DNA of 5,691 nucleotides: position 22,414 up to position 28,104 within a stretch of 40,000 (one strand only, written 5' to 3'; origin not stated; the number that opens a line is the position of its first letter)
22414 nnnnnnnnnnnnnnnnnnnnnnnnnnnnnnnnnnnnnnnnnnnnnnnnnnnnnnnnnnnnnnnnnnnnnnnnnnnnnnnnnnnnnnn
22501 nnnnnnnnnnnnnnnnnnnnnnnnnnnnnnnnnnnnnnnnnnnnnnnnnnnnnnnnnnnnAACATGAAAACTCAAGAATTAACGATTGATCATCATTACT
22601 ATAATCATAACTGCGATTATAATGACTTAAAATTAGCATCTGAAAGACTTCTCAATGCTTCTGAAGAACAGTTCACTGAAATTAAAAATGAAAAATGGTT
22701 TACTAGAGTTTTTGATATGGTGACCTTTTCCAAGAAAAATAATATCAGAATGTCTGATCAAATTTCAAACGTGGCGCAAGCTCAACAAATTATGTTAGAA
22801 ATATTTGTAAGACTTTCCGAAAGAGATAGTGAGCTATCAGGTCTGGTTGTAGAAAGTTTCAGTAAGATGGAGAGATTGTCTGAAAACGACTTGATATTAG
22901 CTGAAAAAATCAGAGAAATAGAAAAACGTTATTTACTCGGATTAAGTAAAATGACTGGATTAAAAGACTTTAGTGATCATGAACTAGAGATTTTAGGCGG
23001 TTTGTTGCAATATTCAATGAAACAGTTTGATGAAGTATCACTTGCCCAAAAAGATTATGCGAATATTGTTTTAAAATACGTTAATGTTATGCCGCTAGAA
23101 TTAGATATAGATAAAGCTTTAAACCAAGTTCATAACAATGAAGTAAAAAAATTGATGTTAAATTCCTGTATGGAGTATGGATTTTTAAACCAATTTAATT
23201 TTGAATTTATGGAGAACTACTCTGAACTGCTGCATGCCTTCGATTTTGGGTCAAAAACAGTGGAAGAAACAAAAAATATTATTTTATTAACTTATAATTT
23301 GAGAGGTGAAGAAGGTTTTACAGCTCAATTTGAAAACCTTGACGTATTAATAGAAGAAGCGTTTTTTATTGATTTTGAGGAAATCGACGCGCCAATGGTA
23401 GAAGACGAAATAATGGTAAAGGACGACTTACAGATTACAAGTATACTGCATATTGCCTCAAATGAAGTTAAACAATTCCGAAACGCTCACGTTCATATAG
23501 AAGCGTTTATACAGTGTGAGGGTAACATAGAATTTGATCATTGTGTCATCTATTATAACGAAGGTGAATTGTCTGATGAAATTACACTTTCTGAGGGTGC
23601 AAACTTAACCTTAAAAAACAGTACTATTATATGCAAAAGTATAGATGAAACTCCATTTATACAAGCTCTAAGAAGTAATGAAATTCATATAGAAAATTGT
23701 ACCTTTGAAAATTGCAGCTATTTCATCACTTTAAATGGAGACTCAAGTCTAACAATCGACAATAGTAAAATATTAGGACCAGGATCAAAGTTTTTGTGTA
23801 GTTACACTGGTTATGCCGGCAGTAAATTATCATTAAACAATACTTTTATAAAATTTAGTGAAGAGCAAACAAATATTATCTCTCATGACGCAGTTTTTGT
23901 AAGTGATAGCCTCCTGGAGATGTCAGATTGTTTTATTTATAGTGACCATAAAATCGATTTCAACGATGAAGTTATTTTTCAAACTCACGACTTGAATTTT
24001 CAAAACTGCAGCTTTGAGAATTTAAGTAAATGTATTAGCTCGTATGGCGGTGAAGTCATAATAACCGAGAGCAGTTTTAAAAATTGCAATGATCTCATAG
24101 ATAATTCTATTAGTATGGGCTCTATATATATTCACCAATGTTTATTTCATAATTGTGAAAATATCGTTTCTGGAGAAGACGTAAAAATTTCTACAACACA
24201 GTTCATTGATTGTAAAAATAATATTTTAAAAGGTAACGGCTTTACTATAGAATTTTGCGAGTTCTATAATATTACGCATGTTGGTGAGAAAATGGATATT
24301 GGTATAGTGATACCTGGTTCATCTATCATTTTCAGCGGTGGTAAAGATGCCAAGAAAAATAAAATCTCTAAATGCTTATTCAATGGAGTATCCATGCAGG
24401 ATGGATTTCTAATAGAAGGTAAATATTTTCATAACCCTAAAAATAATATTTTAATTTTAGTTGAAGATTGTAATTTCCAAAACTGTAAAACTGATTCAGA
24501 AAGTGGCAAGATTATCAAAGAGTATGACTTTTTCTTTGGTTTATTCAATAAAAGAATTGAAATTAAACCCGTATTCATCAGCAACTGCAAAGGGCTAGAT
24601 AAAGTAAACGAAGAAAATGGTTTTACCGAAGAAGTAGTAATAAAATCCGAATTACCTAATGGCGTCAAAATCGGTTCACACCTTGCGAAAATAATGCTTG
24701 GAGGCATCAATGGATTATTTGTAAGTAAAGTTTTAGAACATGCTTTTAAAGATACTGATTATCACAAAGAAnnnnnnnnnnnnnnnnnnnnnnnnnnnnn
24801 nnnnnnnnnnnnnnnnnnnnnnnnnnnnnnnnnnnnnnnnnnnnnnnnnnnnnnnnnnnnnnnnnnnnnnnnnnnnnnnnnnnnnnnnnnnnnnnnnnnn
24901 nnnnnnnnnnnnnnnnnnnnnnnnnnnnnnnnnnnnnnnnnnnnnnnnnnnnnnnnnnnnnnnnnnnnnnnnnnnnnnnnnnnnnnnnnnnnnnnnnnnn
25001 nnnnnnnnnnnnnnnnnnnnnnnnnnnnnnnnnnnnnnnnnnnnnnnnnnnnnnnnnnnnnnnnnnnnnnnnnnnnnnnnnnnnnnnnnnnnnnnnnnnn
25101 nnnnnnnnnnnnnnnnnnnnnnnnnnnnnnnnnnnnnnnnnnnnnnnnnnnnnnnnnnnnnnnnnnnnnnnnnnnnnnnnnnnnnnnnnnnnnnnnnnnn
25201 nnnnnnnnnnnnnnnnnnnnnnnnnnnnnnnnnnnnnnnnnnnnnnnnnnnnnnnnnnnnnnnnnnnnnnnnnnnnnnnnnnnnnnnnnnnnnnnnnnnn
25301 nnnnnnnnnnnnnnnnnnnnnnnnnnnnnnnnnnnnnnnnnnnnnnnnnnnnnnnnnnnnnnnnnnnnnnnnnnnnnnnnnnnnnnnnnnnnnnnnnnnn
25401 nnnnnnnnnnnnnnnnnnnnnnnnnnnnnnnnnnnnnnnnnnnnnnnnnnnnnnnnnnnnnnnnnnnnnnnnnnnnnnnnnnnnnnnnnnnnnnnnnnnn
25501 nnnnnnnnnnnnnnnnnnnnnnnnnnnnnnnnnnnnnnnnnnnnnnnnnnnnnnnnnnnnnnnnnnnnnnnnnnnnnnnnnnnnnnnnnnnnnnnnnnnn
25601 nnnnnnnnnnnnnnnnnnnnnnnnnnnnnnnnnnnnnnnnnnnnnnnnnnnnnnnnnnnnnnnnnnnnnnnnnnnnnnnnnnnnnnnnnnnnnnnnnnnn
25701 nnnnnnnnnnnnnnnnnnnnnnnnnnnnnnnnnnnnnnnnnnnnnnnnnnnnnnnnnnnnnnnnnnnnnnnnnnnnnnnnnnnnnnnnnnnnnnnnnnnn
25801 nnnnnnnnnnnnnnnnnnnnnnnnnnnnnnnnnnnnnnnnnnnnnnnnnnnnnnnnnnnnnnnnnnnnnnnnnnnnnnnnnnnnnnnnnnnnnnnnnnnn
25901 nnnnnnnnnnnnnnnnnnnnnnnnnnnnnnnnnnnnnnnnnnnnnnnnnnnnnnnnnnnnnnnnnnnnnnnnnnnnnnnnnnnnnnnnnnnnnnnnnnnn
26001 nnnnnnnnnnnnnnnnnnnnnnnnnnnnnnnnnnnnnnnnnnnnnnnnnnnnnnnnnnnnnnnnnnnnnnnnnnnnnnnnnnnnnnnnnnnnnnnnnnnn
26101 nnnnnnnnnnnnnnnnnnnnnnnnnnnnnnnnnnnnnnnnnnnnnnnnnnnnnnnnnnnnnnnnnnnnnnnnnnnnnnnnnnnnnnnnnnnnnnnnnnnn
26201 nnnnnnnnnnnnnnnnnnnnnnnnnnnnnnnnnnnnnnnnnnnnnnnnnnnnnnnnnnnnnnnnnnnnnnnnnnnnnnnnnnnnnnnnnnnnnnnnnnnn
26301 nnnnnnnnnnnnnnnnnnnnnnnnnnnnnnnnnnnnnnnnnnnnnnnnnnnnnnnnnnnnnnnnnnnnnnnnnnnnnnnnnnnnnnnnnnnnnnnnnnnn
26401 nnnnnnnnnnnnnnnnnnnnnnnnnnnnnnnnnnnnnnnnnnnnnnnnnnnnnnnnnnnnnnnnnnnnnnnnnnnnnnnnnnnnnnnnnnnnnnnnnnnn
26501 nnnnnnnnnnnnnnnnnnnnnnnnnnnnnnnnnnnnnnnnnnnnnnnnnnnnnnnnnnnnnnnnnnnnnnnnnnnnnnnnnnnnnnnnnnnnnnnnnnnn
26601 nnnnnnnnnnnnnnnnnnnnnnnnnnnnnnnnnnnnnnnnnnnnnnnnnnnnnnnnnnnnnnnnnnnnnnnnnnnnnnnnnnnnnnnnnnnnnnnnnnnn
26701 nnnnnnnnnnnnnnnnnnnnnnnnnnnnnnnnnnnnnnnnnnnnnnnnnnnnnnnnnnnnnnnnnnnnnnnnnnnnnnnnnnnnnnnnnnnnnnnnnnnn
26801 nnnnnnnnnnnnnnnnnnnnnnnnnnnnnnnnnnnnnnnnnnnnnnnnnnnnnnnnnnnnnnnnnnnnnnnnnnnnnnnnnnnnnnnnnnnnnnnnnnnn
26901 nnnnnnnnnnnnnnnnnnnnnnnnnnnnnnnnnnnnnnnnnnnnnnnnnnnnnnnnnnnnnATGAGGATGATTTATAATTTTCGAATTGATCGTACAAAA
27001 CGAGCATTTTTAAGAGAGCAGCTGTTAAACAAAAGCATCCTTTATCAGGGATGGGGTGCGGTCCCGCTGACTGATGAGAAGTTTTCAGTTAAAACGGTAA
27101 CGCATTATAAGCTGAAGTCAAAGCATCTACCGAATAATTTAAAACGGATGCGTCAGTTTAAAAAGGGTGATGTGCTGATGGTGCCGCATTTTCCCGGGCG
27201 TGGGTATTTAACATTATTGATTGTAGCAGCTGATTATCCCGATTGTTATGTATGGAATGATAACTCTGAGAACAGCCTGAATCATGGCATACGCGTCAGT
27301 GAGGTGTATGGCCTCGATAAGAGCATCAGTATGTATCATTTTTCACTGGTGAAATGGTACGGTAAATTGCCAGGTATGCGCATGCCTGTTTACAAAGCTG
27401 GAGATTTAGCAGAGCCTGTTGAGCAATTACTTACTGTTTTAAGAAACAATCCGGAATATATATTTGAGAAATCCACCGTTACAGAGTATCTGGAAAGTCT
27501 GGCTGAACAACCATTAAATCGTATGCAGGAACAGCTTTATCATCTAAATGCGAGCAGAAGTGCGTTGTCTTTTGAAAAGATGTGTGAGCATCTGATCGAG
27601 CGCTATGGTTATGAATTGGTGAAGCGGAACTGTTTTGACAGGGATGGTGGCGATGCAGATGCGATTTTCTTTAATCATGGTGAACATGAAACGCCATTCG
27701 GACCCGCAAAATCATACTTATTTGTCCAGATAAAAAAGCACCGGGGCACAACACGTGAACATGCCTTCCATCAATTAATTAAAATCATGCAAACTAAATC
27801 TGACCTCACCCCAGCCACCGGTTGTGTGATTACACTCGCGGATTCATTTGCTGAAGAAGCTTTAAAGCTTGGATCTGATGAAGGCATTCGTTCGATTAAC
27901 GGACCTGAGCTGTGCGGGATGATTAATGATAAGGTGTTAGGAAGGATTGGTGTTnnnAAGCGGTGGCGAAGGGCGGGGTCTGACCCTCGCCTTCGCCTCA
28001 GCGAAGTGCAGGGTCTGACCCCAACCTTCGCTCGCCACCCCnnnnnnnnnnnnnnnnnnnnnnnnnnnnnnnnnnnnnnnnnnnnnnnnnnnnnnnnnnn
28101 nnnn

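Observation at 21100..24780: AT-rich two-gene operon of unrecognisable function: Cys-motif/glycine-zipper membrane protein plus Cys-rich beta-helix repeat protein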

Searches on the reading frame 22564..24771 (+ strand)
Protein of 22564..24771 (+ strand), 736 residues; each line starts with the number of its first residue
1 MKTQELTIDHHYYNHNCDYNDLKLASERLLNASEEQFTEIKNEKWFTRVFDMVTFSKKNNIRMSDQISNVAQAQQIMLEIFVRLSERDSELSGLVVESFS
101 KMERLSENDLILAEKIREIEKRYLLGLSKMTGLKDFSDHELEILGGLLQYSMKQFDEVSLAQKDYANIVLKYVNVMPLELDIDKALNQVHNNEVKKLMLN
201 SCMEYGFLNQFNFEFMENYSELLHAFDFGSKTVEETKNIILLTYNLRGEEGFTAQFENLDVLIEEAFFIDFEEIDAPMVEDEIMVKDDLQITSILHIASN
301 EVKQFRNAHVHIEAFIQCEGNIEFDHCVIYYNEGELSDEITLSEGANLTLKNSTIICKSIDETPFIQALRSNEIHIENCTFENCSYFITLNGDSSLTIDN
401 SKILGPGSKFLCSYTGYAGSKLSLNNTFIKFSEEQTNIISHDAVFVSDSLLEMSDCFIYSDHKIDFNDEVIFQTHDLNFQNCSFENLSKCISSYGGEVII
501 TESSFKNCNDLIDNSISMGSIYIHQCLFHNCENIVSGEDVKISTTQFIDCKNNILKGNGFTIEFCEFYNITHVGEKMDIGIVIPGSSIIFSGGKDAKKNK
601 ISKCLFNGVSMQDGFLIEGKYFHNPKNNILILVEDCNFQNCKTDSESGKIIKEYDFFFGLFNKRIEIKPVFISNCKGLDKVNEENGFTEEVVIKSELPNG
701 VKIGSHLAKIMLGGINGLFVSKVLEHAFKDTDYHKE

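Call 3: search_protein_families(library=pfam, proteins=[window:22564-24771:+], max_evalue=1)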
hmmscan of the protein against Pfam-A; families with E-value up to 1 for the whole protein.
window:22564-24771:+ (736 aa): 3 families
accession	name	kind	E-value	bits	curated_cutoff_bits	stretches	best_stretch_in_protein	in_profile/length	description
PF08979.16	DUF1894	-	0.0018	19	25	1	489-516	2-29/88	Domain of unknown function (DUF1894)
PF12708.12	Pect-lyase_RHGA_epim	-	0.036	14.3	27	1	296-403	106-205/213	Rhamnogalacturonase A/epimerase, pectate lyase-like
PF21417.3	TH_ACT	-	0.05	13.9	27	0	293-319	31-57/70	Tyrosine 3-monooxygenase-like, ACT domain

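Call 4: search_protein_families(library=padloc, proteins=[window:22564-24771:+], max_evalue=1)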
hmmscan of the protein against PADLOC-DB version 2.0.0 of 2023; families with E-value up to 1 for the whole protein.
window:22564-24771:+ (736 aa): 0 families

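Call 5: search_protein_families(library=ncbifam, proteins=[window:22564-24771:+], max_evalue=1)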
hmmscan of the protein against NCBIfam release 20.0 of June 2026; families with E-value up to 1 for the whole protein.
window:22564-24771:+ (736 aa): 0 families

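Call 7: find_homologous_proteins(query=window:22564-24771:+)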
Query window:22564-24771:+ (736 aa): 29 proteins with E <= 0.001 among 8000 candidates.
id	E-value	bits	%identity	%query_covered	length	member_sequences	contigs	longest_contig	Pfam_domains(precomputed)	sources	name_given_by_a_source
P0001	0.0e+0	1643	100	100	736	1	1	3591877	-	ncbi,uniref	ncbi:hypothetical protein [Jeotgalibacillus malaysiensis]|uniref:hypothetical protein n=1 Tax=Jeotga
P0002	3.8e-184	632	44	100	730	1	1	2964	-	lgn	-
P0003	2.2e-183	630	45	100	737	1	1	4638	-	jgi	jgi:hypothetical protein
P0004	1.5e-181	624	43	100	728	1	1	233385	-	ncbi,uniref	ncbi:hypothetical protein ABES02_00865 [Neobacillus pocheonensis]|uniref:hypothetical protein n=1 Ta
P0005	3.7e-180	619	43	100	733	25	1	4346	-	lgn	-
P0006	2.4e-164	567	41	100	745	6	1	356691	-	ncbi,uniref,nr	ncbi:hypothetical protein [Bacillus sp. REN16]|uniref:hypothetical protein n=1 Tax=Bacillus sp. REN1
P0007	3.5e-158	546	40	99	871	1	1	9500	-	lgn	-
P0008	1.0e-139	485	39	96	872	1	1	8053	PF19436.5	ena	-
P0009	1.8e-130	455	36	99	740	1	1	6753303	-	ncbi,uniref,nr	ncbi:hypothetical protein LOY55_09780 [Pseudomonas sp. B21-040]|uniref:hypothetical protein n=1 Tax=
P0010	1.5e-115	406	36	93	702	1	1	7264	-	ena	-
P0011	5.3e-115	404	36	97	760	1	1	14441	-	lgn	-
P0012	1.3e-113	399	35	96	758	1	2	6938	-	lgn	-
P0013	7.9e-112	393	33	96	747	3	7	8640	-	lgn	-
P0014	8.9e-111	390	35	95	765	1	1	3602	-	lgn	-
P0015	9.6e-111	390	34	98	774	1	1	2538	PF13229.13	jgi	jgi:hypothetical protein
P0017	3.7e-105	371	34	97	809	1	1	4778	PF13229.13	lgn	-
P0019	2.4e-102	362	34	92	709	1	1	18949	PF12708.13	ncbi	-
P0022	4.4e-83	298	37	36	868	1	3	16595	PF08238.19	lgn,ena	-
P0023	5.7e-66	242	31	78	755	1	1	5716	PF13229.13,PF03144.32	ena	-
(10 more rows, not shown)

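Call 29: search_solved_structures(query=A1, max_evalue=1)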
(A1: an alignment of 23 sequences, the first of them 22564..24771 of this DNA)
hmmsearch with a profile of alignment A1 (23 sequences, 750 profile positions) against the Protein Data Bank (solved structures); distinct sequences matched with E-value up to 1: 9.
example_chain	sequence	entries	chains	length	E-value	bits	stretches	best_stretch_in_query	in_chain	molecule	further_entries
4fs7_A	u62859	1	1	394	0.015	16.8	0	480-543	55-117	Uncharacterized protein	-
9nyi_A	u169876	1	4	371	0.037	15.4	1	477-569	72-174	Structure of HalA in complex with oligodeoxyadenylate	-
2w7z_A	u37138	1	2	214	0.053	14.9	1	465-554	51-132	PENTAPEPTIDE REPEAT FAMILY PROTEIN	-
2xt4_A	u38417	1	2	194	0.16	13.3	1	527-586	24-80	MCBG-LIKE PROTEIN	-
2xt2_A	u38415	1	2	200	0.22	12.9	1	527-605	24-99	MCBG-LIKE PROTEIN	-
6dlm_B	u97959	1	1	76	0.22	12.9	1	68-118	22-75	DHD127_B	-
7dmk_A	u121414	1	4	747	0.22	12.9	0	504-550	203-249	BcAlyPL6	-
7chu_A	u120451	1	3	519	0.29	12.5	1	550-586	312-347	Putative pectin lyase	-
23sh_B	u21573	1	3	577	0.99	10.7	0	374-453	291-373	tail spike gp1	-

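Call 34: predict_structure(alignment_id=A1)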
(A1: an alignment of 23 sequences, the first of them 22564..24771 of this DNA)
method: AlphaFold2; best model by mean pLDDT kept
length: 736 residues; sequences in the alignment: 23
mean_pLDDT: 75.7   pTM: 0.58
mean pLDDT of the five models: 75.7, 75.6, 75.1, 73.1, 72.7
residues with pLDDT >= 90: 218; 70-90: 307; 50-70: 115; < 50: 96
segments of 3 or more residues with pLDDT < 50: 1-4, 120-131, 258-286, 437-439, 685-688, 692-701, 706-736
pLDDT, mean of each block of 10 residues (from residue 1): 50 66 77 78 79 56 73 76 60 55 54 54 42 73 88 80 82 70 86 87 90 85 86 81 72 58 29 28 56 90 91 93 94 82 96 88 90 93 92 91 90 73 91 60 85 91 72 92 90 90 92 82 94 92 94 92 94 65 79 85 93 89 77 93 86 80 82 88 53 45 46 27 26 28
secondary structure, 60 per line:
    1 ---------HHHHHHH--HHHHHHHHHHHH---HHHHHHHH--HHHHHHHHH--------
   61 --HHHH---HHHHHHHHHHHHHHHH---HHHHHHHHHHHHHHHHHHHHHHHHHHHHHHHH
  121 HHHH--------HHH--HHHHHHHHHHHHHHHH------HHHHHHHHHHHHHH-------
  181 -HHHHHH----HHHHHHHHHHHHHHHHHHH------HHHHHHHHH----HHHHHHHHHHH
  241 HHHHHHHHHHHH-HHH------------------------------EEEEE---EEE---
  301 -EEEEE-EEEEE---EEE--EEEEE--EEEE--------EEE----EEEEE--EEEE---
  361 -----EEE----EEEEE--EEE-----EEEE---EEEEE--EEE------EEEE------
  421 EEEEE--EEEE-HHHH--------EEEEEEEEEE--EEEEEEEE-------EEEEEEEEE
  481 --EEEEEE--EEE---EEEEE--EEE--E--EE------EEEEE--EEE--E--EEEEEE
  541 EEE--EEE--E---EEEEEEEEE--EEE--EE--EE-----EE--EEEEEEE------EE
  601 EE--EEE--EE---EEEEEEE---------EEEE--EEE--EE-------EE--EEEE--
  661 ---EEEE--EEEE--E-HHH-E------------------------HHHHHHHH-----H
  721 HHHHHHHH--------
elements in order (helices of 4 or more, strands of 3 or more residues): H10-16 H19-30 H34-41 H44-52 H63-66 H70-85 H89-124 H138-153 H160-173 H182-187 H192-210 H217-225 H230-252 E287-291 E295-297 E302-306 E308-312 E316-318 E321-325 E328-331 E340-342 E347-351 E354-357 E366-368 E373-377 E380-382 E388-391 E395-399 E402-404 E411-414 E421-425 E428-431 H433-436 E445-454 E457-464 E472-480 E483-488 E491-493 E497-501 E504-506 E520-524 E527-529 E535-543 E546-548 E555-563 E566-568 E586-592 E599-602 E605-607 E615-621 E631-634 E637-639 E655-658 E664-667 E670-673 H707-714 H720-728

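Call 53: fold_search(model_id=the predicted structure, library=pdb)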
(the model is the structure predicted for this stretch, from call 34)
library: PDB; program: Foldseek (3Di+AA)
matches with E <= 10: 320; with E <= 0.001: 0
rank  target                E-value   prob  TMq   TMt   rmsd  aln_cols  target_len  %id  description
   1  7o78_A                1.1e-03  0.97  0.20  0.26  14.7       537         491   10  Structure of the PL6 family chondroitinase B from Pseudopedobacter saltans, Pedsa3807 (released 2021-07-28)
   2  5z9t_A                2.4e-03  0.97  0.19  0.25  17.2       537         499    9  a new PL6 alginate lyase complex with trisaccharide (released 2019-03-27)
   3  4nk8                  3.0e-03  0.97  0.16  0.24  13.3       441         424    8  Crystal Structure of the periplasmic alginate epimerase AlgG D317A mutant (released 2014-01-15)
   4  3jur_D                3.0e-03  0.92  0.14  0.20  14.3       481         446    7  The crystal structure of a hyperthermoactive Exopolygalacturonase from Thermotoga maritima (released 2009-11-17)
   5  7bz0_A                3.2e-03  1.00  0.23  0.32  14.9       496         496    9  complex structure of alginate lyase AlyF-OU02 with G6 (released 2021-03-10)
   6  3zpp                  3.3e-03  1.00  0.23  0.36  13.1       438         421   11  Structure of the Streptococcus pneumoniae surface protein and adhesin PfbA (released 2013-05-29)
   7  4nk6                  3.6e-03  0.97  0.15  0.23  13.1       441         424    7  Crystal Structure of the periplasmic alginate epimerase AlgG (released 2014-01-15)
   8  4ozy                  5.9e-03  0.54  0.13  0.18  13.9       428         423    8  Crystal Structure of the periplasmic alginate epimerase AlgG T265N mutant (released 2015-03-04)
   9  3jur_A                7.0e-03  0.80  0.14  0.19  13.7       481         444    7  The crystal structure of a hyperthermoactive Exopolygalacturonase from Thermotoga maritima (released 2009-11-17)
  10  6nw9_C                7.3e-03  0.95  0.17  0.19  14.0       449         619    8  CRYSTAL STRUCTURE OF A TAILSPIKE PROTEIN 3 (TSP3, ORF212) FROM ESCHERICHIA COLI O157:H7 BACTERIOPHAGE CBA120 (released 2019-06-05)
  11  5w6f_A                7.6e-03  0.95  0.18  0.21  13.5       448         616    9  Crystal structure of Bacteriophage CBA120 tailspike protein 3 (TSP3, orf212) (released 2018-10-24)
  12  6kvh                  8.7e-03  0.99  0.19  0.36  12.1       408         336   11  The mutant crystal structure of endo-polygalacturonase (T284A) from Talaromyces leycettanus JCM 12802 (released 2020-09-09)
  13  7o78_B                9.8e-03  0.69  0.17  0.22  15.8       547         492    9  Structure of the PL6 family chondroitinase B from Pseudopedobacter saltans, Pedsa3807 (released 2021-07-28)
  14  5lw3                  1.0e-02  0.96  0.18  0.29  12.2       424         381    9  Azotobacter vinelandii Mannuronan C-5 epimerase AlgE6 A-module (released 2017-10-25)
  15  7e56                  1.1e-02  0.90  0.16  0.30  12.4       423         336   10  The mutant crystal structure of endo-polygalacturonase (T316C/G344C) from Talaromyces leycettanus JCM 12802 (released 2021-08-25)
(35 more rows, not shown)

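Call 57: search_protein_families(library=padloc, alignment_id=A1, max_evalue=0.1)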
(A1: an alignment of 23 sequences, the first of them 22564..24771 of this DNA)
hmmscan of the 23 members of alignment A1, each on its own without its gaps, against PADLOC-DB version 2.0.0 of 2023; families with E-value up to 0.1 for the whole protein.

A. member 1, window:22564-24771:+ (736 aa): 0 families

B. families by the number of members that match (of 23 scanned): 4 families
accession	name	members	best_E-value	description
PDLC03035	MTase_I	1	0.00064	Type I methyltransferase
PDLC00384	SduA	1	0.0032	DUF4263 domain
PDLC03147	Specificity_I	1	0.0069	Type I specificity subunit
PDLC01266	Cas11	1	0.017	CAS-I-A; effector_SS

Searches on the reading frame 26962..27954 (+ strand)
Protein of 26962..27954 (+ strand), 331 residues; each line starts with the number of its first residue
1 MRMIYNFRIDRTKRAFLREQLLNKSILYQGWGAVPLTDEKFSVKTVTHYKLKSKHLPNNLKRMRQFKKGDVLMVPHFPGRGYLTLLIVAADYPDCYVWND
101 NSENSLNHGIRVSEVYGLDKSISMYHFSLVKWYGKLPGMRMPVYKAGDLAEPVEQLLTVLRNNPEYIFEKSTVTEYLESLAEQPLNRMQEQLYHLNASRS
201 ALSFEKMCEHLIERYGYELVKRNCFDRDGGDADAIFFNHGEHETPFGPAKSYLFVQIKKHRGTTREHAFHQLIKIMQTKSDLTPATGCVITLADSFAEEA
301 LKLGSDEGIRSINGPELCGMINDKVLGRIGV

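Call 12: search_protein_families(library=pfam, proteins=[window:26962-27954:+], max_evalue=0.01)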
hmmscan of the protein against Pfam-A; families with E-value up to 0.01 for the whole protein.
window:26962-27954:+ (331 aa): 1 family
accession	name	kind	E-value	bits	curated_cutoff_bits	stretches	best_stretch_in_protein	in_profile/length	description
PF04471.18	Mrr_cat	-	3.2e-10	40.6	21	1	201-321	6-115/115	Restriction endonuclease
